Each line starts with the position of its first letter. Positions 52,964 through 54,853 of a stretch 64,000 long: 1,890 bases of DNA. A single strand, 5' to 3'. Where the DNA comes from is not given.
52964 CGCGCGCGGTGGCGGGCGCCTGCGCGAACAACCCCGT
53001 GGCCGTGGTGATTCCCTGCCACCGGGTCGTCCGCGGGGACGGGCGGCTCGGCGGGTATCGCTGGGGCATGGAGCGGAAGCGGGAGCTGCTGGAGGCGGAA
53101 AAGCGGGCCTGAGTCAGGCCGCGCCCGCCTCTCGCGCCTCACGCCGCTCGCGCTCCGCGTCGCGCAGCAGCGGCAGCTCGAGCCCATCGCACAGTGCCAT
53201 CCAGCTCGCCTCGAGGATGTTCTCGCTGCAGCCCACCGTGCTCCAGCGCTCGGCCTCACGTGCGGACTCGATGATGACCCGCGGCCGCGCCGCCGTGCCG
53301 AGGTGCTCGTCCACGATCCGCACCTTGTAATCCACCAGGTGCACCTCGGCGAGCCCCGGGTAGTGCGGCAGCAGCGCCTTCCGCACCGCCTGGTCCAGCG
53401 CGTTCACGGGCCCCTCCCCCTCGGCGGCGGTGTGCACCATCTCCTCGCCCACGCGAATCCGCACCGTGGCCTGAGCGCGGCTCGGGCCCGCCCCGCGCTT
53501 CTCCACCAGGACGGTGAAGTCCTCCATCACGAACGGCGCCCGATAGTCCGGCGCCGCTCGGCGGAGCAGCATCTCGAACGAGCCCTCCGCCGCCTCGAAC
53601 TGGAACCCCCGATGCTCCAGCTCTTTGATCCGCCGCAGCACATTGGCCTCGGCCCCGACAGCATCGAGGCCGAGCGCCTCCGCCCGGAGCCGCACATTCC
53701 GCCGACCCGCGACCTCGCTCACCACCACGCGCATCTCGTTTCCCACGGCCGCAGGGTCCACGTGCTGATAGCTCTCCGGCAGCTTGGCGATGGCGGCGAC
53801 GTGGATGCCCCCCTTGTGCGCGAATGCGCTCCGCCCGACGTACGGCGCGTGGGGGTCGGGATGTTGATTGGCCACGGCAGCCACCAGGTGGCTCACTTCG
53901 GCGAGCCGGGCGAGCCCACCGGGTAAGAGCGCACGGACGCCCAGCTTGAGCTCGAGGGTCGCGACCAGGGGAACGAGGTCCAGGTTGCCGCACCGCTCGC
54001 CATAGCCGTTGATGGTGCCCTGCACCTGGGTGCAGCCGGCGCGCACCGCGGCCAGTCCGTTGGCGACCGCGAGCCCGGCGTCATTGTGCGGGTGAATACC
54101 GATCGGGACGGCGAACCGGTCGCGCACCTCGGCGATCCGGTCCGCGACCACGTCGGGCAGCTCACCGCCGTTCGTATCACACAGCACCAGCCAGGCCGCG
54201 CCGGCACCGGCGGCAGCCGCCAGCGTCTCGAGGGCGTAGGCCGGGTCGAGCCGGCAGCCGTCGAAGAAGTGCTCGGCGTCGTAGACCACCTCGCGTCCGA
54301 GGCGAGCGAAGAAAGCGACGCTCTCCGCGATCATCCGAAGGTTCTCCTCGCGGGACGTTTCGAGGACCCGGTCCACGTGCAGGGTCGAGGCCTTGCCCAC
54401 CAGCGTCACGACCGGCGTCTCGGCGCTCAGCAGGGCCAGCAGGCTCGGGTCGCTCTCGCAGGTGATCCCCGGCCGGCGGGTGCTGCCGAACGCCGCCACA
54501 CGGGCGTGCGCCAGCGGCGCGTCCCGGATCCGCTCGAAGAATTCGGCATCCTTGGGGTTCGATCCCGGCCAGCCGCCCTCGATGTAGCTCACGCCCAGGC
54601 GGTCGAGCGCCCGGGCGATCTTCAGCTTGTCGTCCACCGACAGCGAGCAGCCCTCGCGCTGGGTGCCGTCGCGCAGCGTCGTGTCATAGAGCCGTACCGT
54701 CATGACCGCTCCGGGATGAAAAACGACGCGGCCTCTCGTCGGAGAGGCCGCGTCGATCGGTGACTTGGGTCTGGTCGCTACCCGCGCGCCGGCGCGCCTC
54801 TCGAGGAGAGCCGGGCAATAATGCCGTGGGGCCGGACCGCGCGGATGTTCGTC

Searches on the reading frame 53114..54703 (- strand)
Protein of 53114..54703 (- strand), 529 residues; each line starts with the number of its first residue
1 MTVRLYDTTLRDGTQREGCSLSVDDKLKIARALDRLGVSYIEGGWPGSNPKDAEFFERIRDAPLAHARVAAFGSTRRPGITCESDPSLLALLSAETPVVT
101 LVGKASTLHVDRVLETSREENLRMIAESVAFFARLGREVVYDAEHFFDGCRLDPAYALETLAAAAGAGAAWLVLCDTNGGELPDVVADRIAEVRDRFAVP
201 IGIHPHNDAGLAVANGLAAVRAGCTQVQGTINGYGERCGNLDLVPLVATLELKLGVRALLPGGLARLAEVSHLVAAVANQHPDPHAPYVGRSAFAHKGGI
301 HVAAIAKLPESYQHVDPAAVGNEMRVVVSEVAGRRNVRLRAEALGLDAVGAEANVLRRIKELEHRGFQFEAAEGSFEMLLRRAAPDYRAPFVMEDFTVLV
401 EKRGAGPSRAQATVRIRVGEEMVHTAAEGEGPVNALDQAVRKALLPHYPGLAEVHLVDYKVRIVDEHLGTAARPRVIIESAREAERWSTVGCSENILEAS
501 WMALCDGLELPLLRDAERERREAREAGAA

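Call 8: find_related_loci(query=window:53114-54703:-, collection=genome_contigs, flank=3000)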
Query window:53114-54703:- (529 aa) in genome_contigs; peptide patterns used: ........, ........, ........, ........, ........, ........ (x = any residue, [..] = any of these).
600 stretches matched a pattern (row limit reached: there are more); 598 encode a relative of the query (tblastn E <= 1e-3); the best 80 are kept; 80 distinct loci.
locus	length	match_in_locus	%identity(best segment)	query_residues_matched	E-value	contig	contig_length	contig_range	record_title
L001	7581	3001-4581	69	1-525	0e+0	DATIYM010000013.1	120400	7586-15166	MAG TPA_asm: Gemmatimonadales bacterium isolate SMAG_U15275 k141_2887299, whole genome shotgun sequence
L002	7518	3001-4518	67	1-503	0e+0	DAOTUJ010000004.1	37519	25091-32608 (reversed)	MAG TPA_asm: Chloroflexaceae bacterium isolate F17_55 k129_2481504, whole genome shotgun sequence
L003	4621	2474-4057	63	1-529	0e+0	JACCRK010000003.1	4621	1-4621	MAG: Herpetosiphonaceae bacterium isolate MGR_bin20 SD2897-2912_k127_7871389, whole genome shotgun sequence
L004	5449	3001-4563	63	3-523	0e+0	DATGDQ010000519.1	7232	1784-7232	MAG TPA_asm: Gemmatimonadaceae bacterium isolate SMAG_U9678 k141_503179, whole genome shotgun sequence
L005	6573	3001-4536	64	3-514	0e+0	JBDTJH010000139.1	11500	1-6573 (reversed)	MAG: Gemmatimonadaceae bacterium isolate cluster2_bin.48 k127_1633035, whole genome shotgun sequence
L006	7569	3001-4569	61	1-512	0e+0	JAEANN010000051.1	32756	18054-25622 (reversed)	MAG: Candidatus Roseilinea mizusawaensis isolate AA3_104 k127_666024, whole genome shotgun sequence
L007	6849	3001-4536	63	3-514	0e+0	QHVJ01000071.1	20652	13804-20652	MAG: Acidobacteria bacterium isolate AA35 14_1009_16_40cm_scaffold_4501_curated, whole genome shotgun sequence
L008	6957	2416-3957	59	3-512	0e+0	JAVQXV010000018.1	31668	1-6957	MAG: Anaerolineales bacterium isolate SKYGB_hs_bin36 NODE_2355_length_31668_cov_229.486730, whole genome shotgun sequenc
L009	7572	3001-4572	56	2-514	0e+0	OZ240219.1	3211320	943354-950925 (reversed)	MAG: Dehalococcoidia bacterium isolate 2031b148-c4c3-4f6c-84be-114f427fa112 genome assembly, chromosome: 1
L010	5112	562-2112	59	3-520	0e+0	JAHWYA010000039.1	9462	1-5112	MAG: Anaeromyxobacter sp. isolate CR_Sed_300A_bin.3 scaffold_605, whole genome shotgun sequence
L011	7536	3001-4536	57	3-512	0e+0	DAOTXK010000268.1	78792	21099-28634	MAG TPA_asm: Anaerolineae bacterium isolate H21_247 k133_2981892, whole genome shotgun sequence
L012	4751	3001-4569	58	3-524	0e+0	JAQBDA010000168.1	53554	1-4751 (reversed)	MAG: Chloroflexota bacterium isolate MAG_401_bin-08 401_bin-08_ctg-168, whole genome shotgun sequence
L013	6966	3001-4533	58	5-514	0e+0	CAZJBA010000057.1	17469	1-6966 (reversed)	MAG TPA_asm: uncultured Anaerolineales bacterium isolate SRP141376_co2_247 genome assembly, contig: NODE_6590_length_174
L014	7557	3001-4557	54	5-514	0e+0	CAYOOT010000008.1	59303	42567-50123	MAG TPA_asm: uncultured Bdellovibrionales bacterium isolate SRP150892_co2_493 genome assembly, contig: NODE_536_length_5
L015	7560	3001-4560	55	1-517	0e+0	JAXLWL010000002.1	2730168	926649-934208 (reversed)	MAG: Anaerolineae bacterium isolate STL-CHL22 C3.160.fa-2, whole genome shotgun sequence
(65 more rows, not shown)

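Call 11: find_homologous_proteins(query=window:53114-54703:-, max_evalue=1e-100)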
Query window:53114-54703:- (529 aa): 7989 proteins with E <= 1e-100 among 8000 candidates; the best 120 are listed.
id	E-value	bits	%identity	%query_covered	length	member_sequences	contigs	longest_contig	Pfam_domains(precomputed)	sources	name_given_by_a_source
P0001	0.0e+0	1045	89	100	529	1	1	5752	PF22617.2,PF00682.26,PF08502.16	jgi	-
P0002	0.0e+0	1010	88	98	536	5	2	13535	PF22617.2,PF00682.26,PF08502.16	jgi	jgi:2-isopropylmalate synthase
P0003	2.5e-288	975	85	97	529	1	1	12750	PF22617.2,PF00682.26,PF08502.16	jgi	jgi:2-isopropylmalate synthase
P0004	6.5e-286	967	83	100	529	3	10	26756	PF22617.2,PF00682.26,PF08502.16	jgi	jgi:2-isopropylmalate synthase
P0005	1.5e-285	966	84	97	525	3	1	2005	PF22617.2,PF00682.26,PF08502.16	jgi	jgi:2-isopropylmalate synthase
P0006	5.5e-285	964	83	100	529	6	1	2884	PF22617.2,PF00682.26,PF08502.16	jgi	jgi:2-isopropylmalate synthase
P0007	1.9e-284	962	83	100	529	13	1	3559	PF22617.2,PF00682.26,PF08502.16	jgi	jgi:2-isopropylmalate synthase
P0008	2.3e-284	962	84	97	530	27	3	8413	PF22617.2,PF00682.26,PF08502.16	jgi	jgi:2-isopropylmalate synthase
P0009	2.4e-284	962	83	100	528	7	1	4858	PF22617.2,PF00682.26,PF08502.16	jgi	-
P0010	3.7e-284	961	83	100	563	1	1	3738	PF22617.2,PF00682.26,PF08502.16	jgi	jgi:2-isopropylmalate synthase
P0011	3.9e-284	961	84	98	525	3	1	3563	PF22617.2,PF00682.26,PF08502.16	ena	-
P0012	5.7e-284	961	84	98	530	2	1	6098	PF22617.2,PF00682.26,PF08502.16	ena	-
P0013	8.5e-284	960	84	98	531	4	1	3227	PF22617.2,PF00682.26,PF08502.16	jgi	jgi:2-isopropylmalate synthase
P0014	8.3e-283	957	83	99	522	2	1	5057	PF22617.2,PF00682.26,PF08502.16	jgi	jgi:2-isopropylmalate synthase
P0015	9.6e-283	957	84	97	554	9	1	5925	PF22617.2,PF00682.26,PF08502.16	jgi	jgi:2-isopropylmalate synthase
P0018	2.2e-282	956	84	97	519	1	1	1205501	PF22617.2,PF00682.26,PF08502.16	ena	-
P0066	1.6e-275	933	82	97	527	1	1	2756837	PF22617.2,PF00682.26,PF08502.16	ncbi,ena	-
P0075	3.3e-273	925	82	97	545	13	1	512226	PF22617.2,PF00682.26,PF08502.16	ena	-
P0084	1.1e-271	920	80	97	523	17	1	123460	PF22617.2,PF00682.26,PF08502.16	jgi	jgi:2-isopropylmalate synthase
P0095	2.5e-270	916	79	97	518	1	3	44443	PF22617.2,PF00682.26,PF08502.16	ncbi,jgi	ncbi:MAG TPA: citramalate synthase [Gemmatimonadales bacterium]|jgi:2-isopropylmalate synthase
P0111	1.7e-268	910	81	97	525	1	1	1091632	PF22617.2,PF00682.26,PF08502.16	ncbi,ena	-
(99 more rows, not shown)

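Call 12: find_related_loci(query=window:53114-54703:-, collection=metagenome_contigs, flank=2000)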
Query window:53114-54703:- (529 aa) in metagenome_contigs; peptide patterns used: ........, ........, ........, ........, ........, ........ (x = any residue, [..] = any of these).
600 stretches matched a pattern (row limit reached: there are more); 598 encode a relative of the query (tblastn E <= 1e-3); the best 80 are kept; 80 distinct loci.
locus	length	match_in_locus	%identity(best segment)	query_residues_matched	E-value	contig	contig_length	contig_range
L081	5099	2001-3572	83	1-525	0e+0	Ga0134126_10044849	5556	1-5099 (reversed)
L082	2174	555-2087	80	3-514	0e+0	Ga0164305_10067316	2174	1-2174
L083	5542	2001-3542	75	1-514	0e+0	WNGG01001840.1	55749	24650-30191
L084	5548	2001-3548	76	1-516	0e+0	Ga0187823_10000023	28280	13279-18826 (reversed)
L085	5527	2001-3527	74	5-513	0e+0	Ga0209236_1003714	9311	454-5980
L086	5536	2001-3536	73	5-514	0e+0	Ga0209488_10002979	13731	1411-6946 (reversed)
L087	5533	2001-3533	74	5-518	0e+0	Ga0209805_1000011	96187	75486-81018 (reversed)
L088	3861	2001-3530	71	5-514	0e+0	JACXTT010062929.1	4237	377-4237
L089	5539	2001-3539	73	1-514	0e+0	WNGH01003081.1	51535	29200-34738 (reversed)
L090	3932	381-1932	74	5-513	0e+0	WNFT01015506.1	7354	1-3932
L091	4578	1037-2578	63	3-516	0e+0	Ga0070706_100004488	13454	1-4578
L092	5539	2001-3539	59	2-512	0e+0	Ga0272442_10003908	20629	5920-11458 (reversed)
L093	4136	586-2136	59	1-514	0e+0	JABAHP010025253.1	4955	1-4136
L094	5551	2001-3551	59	1-514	0e+0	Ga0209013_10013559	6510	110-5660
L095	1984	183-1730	59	1-514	0e+0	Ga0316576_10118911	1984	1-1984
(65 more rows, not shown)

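Call 14: find_encoding_contigs(protein=P0001, flank=1500, max_places=2)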
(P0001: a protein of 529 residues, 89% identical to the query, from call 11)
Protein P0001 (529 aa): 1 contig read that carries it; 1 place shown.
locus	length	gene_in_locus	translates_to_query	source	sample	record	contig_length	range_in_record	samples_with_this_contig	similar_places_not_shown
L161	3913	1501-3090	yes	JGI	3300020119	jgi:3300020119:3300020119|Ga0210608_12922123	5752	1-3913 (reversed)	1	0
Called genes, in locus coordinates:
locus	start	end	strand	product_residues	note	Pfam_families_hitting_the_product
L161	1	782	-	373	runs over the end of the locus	PF07497:Rho_RNA_bind, PF00006:ATP-synt_ab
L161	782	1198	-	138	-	PF02657:SufE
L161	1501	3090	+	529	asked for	PF00682:HMGL-like, PF22617:HCS_D2, PF08502:LeuA_dimer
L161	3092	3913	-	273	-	?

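Call 15: find_encoding_contigs(protein=P0003, flank=1500, max_places=2)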
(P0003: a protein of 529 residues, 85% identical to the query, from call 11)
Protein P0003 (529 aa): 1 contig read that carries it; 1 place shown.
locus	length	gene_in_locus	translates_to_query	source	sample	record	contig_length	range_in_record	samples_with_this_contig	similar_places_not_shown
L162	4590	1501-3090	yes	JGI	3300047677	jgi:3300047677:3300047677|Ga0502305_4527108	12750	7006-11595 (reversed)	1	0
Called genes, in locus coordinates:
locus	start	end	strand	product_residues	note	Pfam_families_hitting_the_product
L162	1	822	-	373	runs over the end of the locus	PF07497:Rho_RNA_bind, PF00006:ATP-synt_ab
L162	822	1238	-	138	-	PF02657:SufE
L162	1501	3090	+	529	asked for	PF00682:HMGL-like, PF22617:HCS_D2, PF08502:LeuA_dimer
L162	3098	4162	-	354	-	PF02805:Ada_Zn_binding, PF00165:HTH_AraC, PF12833:HTH_18, PF01035:DNA_binding_1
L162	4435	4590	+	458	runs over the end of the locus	PF07992:Pyr_redox_2, PF00070:Pyr_redox, PF02852:Pyr_redox_dim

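Call 16: find_encoding_contigs(protein=P0018, flank=1500, max_places=2)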
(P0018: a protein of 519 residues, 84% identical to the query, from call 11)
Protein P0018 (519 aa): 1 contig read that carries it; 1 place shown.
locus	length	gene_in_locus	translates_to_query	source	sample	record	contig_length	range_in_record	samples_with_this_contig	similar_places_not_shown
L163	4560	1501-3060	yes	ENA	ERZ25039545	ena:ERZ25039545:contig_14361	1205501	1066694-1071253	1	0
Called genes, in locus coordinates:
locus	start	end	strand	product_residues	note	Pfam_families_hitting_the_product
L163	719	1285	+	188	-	-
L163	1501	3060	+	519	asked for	PF00682:HMGL-like, PF22617:HCS_D2, PF08502:LeuA_dimer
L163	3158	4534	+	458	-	PF07992:Pyr_redox_2, PF13738:Pyr_redox_3 (faint), PF00070:Pyr_redox, PF02852:Pyr_redox_dim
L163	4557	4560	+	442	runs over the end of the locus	PF12867:DinB_2, PF03781:FGE-sulfatase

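Call 17: find_encoding_contigs(protein=P0066, flank=1500, max_places=2)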
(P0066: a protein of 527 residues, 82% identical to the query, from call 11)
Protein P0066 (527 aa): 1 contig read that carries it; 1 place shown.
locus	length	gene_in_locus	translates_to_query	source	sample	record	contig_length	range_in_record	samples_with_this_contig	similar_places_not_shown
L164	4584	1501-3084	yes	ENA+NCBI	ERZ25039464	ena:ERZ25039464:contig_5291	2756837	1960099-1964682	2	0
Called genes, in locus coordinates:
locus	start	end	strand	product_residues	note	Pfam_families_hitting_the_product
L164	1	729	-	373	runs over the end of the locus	PF07497:Rho_RNA_bind, PF00006:ATP-synt_ab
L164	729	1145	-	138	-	PF02657:SufE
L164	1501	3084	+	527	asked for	PF00682:HMGL-like, PF22617:HCS_D2, PF08502:LeuA_dimer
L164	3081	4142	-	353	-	PF02805:Ada_Zn_binding, PF00165:HTH_AraC, PF12833:HTH_18, PF01035:DNA_binding_1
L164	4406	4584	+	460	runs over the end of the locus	PF01134:GIDA (faint), PF07992:Pyr_redox_2, PF12831:FAD_oxidored (faint), PF13738:Pyr_redox_3 (faint), PF00070:Pyr_redox, PF02852:Pyr_redox_dim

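Call 18: find_encoding_contigs(protein=P0084, flank=1500, max_places=2)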
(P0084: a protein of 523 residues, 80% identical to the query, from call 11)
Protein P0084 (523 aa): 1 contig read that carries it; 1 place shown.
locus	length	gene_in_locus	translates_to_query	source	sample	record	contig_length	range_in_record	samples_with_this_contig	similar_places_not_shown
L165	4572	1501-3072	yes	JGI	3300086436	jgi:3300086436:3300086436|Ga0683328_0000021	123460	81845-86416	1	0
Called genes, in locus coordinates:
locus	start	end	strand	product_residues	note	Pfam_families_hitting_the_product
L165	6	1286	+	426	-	PF01321:Creatinase_N, PF00557:Peptidase_M24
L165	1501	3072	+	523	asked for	PF00682:HMGL-like, PF22617:HCS_D2, PF08502:LeuA_dimer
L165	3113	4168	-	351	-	PF02805:Ada_Zn_binding, PF00165:HTH_AraC, PF12833:HTH_18, PF01035:DNA_binding_1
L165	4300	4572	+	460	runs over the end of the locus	PF01134:GIDA (faint), PF01494:FAD_binding_3 (faint), PF07992:Pyr_redox_2, PF12831:FAD_oxidored (faint), PF13450:NAD_binding_8 (faint), PF13738:Pyr_redox_3 (weak), PF00070:Pyr_redox, PF02852:Pyr_redox_dim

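Call 19: find_encoding_contigs(protein=P0111, flank=1500, max_places=2)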
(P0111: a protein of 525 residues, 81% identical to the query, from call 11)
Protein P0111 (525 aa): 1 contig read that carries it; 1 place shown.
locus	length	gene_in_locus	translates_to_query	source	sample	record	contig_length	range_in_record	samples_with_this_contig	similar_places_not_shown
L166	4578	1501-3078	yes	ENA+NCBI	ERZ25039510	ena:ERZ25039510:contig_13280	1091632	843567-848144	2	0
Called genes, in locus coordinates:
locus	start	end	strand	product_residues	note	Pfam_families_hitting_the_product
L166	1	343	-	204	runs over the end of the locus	PF00006:ATP-synt_ab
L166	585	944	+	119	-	-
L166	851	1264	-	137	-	PF02657:SufE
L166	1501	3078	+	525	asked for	PF00682:HMGL-like, PF22617:HCS_D2, PF08502:LeuA_dimer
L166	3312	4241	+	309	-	PF01134:GIDA (faint), PF07992:Pyr_redox_2, PF13450:NAD_binding_8 (faint), PF00070:Pyr_redox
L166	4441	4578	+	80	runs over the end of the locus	PF02852:Pyr_redox_dim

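Call 20: find_encoding_contigs(protein=P0075, flank=1500, max_places=2)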
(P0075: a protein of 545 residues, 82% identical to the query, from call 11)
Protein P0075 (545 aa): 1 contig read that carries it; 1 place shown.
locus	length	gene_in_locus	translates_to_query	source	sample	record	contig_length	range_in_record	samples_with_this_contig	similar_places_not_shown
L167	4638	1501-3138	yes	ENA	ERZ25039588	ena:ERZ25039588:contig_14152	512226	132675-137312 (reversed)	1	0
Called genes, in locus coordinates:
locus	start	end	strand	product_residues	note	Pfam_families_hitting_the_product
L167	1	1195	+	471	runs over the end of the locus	PF02812:ELFV_dehydrog_N, PF00208:ELFV_dehydrog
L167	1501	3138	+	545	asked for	PF00682:HMGL-like, PF22617:HCS_D2, PF08502:LeuA_dimer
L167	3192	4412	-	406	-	PF02805:Ada_Zn_binding, PF00165:HTH_AraC, PF12833:HTH_18, PF01035:DNA_binding_1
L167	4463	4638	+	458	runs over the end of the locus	PF07992:Pyr_redox_2, PF13738:Pyr_redox_3 (faint), PF00070:Pyr_redox, PF02852:Pyr_redox_dim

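Call 21: find_encoding_contigs(protein=P0095, flank=1500, max_places=2)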
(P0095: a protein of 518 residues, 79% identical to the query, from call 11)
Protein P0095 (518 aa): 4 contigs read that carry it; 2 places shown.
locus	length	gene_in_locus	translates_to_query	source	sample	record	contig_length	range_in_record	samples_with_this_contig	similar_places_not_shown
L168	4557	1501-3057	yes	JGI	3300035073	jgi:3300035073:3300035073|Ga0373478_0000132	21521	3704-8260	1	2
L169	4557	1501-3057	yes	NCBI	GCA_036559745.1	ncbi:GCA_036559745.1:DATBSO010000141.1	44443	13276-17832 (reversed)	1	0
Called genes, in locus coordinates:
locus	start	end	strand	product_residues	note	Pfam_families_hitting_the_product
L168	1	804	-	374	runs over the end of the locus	PF07497:Rho_RNA_bind, PF00006:ATP-synt_ab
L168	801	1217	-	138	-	PF02657:SufE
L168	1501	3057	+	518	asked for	PF00682:HMGL-like, PF22617:HCS_D2, PF08502:LeuA_dimer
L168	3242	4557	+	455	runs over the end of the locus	PF12867:DinB_2, PF03781:FGE-sulfatase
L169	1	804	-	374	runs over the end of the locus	PF07497:Rho_RNA_bind, PF00006:ATP-synt_ab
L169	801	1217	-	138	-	PF02657:SufE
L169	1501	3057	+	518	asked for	PF00682:HMGL-like, PF22617:HCS_D2, PF08502:LeuA_dimer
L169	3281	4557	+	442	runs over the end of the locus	PF12867:DinB_2, PF03781:FGE-sulfatase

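Call 28: search_protein_families(library=ncbifam, proteins=[window:53114-54703:-], max_evalue=1e-10)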
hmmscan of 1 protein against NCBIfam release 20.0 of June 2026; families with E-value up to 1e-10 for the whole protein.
window:53114-54703:- (529 aa): 18 families
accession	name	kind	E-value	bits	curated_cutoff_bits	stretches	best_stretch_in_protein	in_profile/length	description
TIGR00977.1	citramal_synth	equivalog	4.6e-197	655.5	450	1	3-518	2-523/526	citramalate synthase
NF002085.0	PRK00915.1-2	subfamily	4.3e-77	260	517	1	2-509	13-497/504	2-isopropylmalate synthase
NF002086.0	PRK00915.1-3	equivalog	3.3e-73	246.9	532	1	2-515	6-505/516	2-isopropylmalate synthase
TIGR00973.1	leuA_bact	equivalog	3e-66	223.9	598.7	1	3-507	2-492/494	2-isopropylmalate synthase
TIGR02090.1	LEU1_arch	subfamily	6.4e-64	216.3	484.75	1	3-368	1-353/363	isopropylmalate/citramalate/homocitrate synthases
NF002088.0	PRK00915.1-5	equivalog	3.1e-61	207.4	697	1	3-507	4-494/514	2-isopropylmalate synthase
NF002087.0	PRK00915.1-4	equivalog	1.5e-58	198.6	729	1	3-510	7-501/516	2-isopropylmalate synthase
TIGR02660.1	nifV_homocitr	equivalog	2.7e-58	198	462.9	1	3-361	2-347/365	homocitrate synthase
NF002084.0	PRK00915.1-1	equivalog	3.2e-57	194.2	748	1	3-508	5-496/523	2-isopropylmalate synthase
TIGR02146.1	LysS_fung_arch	equivalog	1.2e-56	192.4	413.55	1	6-360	2-343/344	homocitrate synthase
NF041069.1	IPMS_Sufob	equivalog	4.7e-52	177.5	600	1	3-369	1-356/371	isopropylmalate synthase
NF042434.1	IPMS_Lepto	equivalog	7.6e-33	114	500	1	3-344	6-350/374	2-isopropylmalate synthase LeuA2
NF042433.1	CitmalDyn_Leptosp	equivalog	2e-28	99.3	950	1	3-464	8-459/514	(R)-citramalate synthase CimA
NF002991.1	PRK03739.1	subfamily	1.3e-25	90.2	455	1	8-310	32-343/550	2-isopropylmalate synthase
NF006049.0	PRK08195.1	subfamily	1.8e-23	83.1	229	1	163-252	156-247/344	4-hyroxy-2-oxovalerate/4-hydroxy-2-oxopentanoic acid aldolase,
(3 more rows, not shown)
